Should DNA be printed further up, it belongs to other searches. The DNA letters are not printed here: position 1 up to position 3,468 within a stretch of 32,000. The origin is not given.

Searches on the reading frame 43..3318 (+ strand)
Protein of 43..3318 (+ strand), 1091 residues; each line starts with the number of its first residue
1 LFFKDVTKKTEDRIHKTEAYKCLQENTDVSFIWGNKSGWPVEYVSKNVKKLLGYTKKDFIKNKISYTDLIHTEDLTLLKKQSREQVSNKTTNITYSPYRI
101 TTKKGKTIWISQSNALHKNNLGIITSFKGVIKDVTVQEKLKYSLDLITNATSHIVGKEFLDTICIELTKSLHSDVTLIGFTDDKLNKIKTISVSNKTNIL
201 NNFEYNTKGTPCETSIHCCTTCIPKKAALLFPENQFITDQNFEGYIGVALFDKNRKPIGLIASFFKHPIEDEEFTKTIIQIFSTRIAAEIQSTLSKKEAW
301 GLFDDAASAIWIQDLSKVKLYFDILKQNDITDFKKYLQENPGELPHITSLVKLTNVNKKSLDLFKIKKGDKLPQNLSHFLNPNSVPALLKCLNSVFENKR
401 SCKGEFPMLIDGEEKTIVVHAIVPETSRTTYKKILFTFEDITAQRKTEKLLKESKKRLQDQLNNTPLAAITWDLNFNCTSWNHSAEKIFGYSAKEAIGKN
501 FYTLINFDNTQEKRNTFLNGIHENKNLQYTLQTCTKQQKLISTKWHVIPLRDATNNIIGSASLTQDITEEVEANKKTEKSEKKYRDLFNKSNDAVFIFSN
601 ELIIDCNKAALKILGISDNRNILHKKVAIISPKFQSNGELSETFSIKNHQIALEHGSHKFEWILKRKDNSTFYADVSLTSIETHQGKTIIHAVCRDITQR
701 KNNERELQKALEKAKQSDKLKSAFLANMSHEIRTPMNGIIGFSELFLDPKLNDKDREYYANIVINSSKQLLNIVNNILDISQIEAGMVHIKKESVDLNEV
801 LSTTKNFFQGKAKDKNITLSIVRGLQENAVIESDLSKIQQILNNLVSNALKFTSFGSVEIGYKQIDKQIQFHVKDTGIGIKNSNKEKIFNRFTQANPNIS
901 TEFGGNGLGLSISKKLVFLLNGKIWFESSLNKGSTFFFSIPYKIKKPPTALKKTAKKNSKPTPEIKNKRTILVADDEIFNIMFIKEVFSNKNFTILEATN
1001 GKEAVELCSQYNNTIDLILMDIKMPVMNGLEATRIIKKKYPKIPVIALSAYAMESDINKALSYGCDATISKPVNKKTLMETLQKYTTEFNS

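Call 29: search_protein_families(library=pfam, proteins=[window:43-3318:+], max_evalue=0.00001)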
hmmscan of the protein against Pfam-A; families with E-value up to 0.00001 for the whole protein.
window:43-3318:+ (1091 aa): 8 families
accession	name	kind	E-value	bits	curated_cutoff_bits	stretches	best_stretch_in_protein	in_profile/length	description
PF13426.13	PAS_9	-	1.7e-33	115.4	27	2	593-699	2-103/103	PAS domain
PF00072.30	Response_reg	-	2e-26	92.7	30.2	1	971-1082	1-110/111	Response regulator receiver domain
PF02518.31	HATPase_c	-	2.3e-25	89.6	26.4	1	834-943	2-110/111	Histidine kinase-, DNA gyrase B-, and HSP90-like ATPase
PF00989.32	PAS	-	1.6e-24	86.5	22.6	1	457-567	2-113/113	PAS fold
PF00512.31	HisKA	-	5.8e-20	71.6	26.9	1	721-786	2-66/66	His Kinase A (phospho-acceptor) domain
PF08447.18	PAS_3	-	1.8e-18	67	25.6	1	43-130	3-88/89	PAS fold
PF13188.13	PAS_8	-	5.3e-15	55.1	21.8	1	583-634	2-54/65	PAS domain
PF08448.16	PAS_4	-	9.7e-13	48.8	23.1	1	462-571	1-109/110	PAS fold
